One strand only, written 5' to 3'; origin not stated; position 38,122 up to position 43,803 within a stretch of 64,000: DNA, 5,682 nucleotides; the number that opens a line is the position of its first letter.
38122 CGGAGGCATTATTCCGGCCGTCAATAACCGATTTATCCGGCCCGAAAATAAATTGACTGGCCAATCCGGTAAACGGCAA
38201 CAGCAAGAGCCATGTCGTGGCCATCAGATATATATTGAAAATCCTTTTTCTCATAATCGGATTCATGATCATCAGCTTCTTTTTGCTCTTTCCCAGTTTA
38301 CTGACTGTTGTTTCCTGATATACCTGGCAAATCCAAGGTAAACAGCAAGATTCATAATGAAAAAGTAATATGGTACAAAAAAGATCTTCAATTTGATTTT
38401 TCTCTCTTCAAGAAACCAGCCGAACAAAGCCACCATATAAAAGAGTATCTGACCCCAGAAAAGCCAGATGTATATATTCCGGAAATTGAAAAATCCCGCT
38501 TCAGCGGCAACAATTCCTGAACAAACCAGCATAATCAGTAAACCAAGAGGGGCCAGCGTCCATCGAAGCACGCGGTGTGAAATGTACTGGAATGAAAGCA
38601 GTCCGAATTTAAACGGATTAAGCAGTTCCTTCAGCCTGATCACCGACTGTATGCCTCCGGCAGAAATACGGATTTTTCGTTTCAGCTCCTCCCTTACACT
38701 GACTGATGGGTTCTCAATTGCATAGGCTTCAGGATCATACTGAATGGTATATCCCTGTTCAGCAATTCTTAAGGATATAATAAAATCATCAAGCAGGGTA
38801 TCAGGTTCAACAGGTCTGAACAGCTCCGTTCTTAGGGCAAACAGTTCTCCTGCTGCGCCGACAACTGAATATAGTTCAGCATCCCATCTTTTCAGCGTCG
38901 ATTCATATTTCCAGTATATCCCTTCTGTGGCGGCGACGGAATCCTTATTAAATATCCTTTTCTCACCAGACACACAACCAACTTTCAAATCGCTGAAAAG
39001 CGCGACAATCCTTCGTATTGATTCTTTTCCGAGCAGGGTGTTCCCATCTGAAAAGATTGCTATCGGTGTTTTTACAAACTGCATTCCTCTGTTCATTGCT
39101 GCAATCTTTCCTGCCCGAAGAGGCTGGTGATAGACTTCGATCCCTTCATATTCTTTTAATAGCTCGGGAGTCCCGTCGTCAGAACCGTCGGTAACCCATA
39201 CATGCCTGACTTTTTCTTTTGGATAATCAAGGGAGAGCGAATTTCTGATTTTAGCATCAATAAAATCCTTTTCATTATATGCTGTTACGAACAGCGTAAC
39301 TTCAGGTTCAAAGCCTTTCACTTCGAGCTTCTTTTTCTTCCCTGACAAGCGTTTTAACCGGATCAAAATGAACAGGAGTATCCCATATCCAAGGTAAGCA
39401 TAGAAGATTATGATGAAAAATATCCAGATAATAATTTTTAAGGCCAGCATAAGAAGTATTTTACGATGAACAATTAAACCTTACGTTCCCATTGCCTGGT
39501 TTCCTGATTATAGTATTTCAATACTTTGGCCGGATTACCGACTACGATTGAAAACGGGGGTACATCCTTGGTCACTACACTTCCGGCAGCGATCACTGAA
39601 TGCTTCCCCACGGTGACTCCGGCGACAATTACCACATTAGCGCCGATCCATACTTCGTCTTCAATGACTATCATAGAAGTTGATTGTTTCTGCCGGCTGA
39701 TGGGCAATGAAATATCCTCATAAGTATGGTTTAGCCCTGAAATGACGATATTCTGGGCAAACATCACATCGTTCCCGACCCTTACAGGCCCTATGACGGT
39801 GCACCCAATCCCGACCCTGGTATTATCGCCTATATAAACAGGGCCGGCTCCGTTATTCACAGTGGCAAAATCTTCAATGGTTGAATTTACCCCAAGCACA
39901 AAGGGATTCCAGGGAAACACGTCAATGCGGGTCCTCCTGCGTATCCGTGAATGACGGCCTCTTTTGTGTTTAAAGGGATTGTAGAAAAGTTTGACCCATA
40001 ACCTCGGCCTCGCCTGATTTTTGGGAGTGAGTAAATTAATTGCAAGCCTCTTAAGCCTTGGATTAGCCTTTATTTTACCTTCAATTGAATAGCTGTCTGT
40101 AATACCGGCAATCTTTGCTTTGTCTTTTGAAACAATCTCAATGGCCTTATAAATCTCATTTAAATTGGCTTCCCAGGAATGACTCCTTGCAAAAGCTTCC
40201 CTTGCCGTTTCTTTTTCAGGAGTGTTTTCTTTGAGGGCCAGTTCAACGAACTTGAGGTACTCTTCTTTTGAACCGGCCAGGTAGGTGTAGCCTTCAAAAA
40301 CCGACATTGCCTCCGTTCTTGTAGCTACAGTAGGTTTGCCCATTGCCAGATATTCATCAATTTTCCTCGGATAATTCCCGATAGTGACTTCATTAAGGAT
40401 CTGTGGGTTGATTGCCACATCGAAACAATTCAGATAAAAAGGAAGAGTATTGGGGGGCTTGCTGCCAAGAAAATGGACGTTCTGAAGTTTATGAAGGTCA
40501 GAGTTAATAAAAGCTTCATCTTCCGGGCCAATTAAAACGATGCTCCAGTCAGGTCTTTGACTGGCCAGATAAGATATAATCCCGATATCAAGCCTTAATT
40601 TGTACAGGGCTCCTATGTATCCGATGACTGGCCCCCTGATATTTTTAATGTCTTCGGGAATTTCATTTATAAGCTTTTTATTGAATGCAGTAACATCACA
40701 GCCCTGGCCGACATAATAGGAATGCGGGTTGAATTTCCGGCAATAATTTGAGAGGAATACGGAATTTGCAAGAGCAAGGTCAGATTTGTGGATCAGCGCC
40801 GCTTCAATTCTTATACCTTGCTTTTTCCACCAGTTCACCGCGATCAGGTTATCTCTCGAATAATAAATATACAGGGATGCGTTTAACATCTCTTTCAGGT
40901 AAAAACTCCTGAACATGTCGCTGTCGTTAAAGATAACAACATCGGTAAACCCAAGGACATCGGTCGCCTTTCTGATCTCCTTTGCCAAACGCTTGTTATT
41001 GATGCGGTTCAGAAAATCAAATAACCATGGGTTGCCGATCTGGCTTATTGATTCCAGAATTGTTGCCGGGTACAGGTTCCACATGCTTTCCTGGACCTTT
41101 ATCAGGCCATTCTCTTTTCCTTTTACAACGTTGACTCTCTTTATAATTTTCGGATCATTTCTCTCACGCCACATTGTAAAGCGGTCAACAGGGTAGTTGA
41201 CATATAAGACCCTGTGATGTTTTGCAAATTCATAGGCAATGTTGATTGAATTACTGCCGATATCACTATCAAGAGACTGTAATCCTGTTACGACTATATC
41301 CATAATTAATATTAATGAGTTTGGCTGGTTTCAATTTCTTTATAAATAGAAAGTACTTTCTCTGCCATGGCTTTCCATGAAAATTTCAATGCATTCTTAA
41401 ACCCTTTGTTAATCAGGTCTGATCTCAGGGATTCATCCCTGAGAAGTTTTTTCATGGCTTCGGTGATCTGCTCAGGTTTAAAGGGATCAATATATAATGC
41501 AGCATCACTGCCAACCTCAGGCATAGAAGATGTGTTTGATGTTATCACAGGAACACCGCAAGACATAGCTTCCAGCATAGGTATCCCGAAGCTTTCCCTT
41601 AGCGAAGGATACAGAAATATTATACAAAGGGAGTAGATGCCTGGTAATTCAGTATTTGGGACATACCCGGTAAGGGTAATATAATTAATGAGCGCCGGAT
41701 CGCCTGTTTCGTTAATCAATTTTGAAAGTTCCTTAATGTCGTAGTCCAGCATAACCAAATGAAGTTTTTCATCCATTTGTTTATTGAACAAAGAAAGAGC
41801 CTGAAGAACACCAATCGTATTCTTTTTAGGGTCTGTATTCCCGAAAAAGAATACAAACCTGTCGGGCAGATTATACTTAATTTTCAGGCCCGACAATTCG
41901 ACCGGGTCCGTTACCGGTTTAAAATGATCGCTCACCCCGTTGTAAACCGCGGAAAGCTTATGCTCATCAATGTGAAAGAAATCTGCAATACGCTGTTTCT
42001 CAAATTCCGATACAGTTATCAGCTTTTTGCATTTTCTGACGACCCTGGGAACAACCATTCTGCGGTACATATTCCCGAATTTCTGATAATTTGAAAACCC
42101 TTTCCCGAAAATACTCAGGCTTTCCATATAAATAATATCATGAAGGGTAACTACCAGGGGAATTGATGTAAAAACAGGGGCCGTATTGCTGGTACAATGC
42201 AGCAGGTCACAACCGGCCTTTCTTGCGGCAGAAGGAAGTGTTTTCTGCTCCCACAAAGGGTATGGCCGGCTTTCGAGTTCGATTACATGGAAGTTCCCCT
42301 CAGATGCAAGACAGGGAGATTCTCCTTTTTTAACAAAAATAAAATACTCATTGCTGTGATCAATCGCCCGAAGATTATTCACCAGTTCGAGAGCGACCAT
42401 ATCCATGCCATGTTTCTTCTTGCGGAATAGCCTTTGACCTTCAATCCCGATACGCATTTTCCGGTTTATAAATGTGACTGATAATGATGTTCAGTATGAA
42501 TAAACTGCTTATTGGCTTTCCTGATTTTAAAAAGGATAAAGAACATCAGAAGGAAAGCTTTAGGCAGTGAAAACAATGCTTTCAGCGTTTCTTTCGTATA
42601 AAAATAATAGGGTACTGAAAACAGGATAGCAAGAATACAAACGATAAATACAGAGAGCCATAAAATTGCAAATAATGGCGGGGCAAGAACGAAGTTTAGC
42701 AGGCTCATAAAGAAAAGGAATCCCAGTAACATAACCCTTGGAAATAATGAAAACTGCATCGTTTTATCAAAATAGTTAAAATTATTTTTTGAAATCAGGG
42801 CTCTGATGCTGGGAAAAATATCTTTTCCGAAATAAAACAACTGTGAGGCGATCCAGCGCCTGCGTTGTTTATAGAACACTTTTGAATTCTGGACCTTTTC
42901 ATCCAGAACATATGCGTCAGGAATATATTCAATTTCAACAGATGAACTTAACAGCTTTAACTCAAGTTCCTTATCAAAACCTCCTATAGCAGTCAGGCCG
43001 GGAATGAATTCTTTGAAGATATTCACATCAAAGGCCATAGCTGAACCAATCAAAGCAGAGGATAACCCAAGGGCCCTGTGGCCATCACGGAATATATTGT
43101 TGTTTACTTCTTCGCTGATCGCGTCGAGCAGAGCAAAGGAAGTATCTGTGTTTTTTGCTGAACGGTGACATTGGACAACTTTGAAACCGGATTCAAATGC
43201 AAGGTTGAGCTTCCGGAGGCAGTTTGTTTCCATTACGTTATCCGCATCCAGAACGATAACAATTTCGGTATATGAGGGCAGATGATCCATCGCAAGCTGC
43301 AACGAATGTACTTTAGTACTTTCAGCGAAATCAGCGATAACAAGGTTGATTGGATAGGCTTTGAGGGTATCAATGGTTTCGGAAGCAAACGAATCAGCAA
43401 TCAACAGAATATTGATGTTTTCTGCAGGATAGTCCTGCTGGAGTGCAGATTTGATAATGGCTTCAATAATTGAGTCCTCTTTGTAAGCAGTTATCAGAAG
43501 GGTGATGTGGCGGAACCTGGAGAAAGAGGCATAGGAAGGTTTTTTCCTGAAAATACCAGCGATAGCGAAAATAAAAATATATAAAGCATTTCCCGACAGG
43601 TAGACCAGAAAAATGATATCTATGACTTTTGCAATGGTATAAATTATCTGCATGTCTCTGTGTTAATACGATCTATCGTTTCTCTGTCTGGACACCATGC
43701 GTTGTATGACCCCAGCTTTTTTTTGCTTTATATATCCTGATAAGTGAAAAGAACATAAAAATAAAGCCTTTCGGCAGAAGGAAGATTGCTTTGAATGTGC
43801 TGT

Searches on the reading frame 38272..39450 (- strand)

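Call 20: search_protein_families(library=pfam, proteins=[window:38272-39450:-], max_evalue=0.001)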
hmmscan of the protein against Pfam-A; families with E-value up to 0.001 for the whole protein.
window:38272-39450:- (392 aa): 4 families
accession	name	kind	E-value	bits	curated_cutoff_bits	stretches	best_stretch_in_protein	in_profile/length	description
PF13641.12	Glyco_tranf_2_3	-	7.1e-18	65.9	27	1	49-260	1-225/230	Glycosyltransferase like family 2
PF00535.33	Glycos_transf_2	-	1.5e-17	64.5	23.3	1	53-211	2-164/168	Glycosyl transferase family 2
PF13632.12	Glyco_trans_2_3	-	1.3e-10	41.8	27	1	134-340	5-197/198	Glycosyl transferase family group 2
PF13506.12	Glyco_transf_21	-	1e-06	28.7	21.7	1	114-261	17-171/174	Glycosyl transferase family 21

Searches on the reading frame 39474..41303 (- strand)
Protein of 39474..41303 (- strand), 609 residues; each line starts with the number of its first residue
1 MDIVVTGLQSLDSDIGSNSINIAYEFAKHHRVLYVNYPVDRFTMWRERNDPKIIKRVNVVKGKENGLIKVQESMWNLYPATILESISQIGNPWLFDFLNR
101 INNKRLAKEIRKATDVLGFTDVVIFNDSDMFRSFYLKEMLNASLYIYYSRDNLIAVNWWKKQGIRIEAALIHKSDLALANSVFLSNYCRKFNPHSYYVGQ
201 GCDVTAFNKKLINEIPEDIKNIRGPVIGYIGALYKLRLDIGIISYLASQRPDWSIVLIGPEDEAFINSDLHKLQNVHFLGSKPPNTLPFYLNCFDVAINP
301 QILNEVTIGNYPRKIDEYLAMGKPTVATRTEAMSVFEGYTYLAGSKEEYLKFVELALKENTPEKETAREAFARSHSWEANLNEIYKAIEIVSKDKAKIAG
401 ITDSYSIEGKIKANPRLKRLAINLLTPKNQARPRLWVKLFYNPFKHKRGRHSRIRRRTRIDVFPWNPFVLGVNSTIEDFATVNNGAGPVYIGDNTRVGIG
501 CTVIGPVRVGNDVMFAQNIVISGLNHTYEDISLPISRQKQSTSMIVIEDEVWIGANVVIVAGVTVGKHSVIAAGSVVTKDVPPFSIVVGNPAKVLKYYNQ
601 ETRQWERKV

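Call 20: search_protein_families(library=pfam, proteins=[window:39474-41303:-], max_evalue=0.001)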
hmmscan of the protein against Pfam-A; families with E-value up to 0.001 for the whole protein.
window:39474-41303:- (609 aa): 4 families
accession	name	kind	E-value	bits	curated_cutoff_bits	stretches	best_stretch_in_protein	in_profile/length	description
PF00132.30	Hexapep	-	3.5e-13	49.1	27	2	545-579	2-36/36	Bacterial transferase hexapeptide (six repeats)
PF14602.12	Hexapep_2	-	6.1e-10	39.1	27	1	545-579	2-34/34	Hexapeptide repeat of succinyl-transferase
PF13692.12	Glyco_trans_1_4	-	8.3e-09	36.3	27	1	225-332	2-110/142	Glycosyl transferases group 1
PF00534.26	Glycos_transf_1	-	3.6e-05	23.8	26.4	1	244-333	38-127/172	Glycosyl transferases group 1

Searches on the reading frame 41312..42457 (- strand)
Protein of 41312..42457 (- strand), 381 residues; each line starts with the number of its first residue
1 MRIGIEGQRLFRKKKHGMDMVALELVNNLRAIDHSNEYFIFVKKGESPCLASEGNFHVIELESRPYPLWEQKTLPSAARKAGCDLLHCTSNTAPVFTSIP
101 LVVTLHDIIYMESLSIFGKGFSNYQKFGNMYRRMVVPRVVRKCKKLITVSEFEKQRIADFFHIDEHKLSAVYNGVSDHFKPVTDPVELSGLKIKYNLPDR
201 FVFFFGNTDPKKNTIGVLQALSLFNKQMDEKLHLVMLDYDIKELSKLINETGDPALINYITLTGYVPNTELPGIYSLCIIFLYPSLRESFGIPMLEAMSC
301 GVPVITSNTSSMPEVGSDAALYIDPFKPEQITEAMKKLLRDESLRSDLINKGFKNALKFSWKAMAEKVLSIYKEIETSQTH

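Call 20: search_protein_families(library=pfam, proteins=[window:41312-42457:-], max_evalue=0.001)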
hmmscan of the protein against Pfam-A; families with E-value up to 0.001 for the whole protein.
window:41312-42457:- (381 aa): 6 families
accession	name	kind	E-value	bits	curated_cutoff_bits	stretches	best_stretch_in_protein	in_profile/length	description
PF00534.26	Glycos_transf_1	-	1.6e-31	109.6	26.4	1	198-354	14-171/172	Glycosyl transferases group 1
PF13692.12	Glyco_trans_1_4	-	2.4e-20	73.7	27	1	202-341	4-142/142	Glycosyl transferases group 1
PF13439.12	Glyco_transf_4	-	1e-15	58.6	28.5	1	17-176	3-167/170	Glycosyltransferase Family 4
PF13524.12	Glyco_trans_1_2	-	4.9e-07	30.2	25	1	263-369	32-143/144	Glycosyl transferase-like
PF20706.3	GT4-conflict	-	2.7e-05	23.8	26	1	202-310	200-314/385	Family 4 Glycosyltransferase in conflict systems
PF13579.12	Glyco_trans_4_4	-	0.00013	22.8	29.7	1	17-174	2-158/158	Glycosyl transferase 4-like domain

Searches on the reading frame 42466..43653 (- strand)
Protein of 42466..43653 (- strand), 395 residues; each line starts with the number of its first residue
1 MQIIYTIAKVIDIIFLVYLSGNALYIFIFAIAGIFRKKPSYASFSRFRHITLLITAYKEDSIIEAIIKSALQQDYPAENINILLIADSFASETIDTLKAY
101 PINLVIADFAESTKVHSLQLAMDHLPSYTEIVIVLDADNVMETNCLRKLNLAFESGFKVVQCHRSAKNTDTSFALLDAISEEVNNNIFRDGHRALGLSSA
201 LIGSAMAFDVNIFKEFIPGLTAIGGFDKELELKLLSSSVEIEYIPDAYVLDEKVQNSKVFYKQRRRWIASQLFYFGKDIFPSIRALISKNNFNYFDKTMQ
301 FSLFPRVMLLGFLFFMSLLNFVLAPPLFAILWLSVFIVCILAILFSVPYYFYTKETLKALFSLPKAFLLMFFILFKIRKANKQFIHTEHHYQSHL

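Call 20: search_protein_families(library=pfam, proteins=[window:42466-43653:-], max_evalue=0.001)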
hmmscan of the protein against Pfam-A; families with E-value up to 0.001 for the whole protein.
window:42466-43653:- (395 aa): 3 families
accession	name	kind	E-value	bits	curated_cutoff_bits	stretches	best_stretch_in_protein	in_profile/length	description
PF13641.12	Glyco_tranf_2_3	-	8e-22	78.8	27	1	50-268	3-228/230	Glycosyltransferase like family 2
PF13632.12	Glyco_trans_2_3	-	1e-17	65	27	1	131-333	1-184/198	Glycosyl transferase family group 2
PF00535.33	Glycos_transf_2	-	5.3e-10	39.9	23.3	1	52-215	2-166/168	Glycosyl transferase family 2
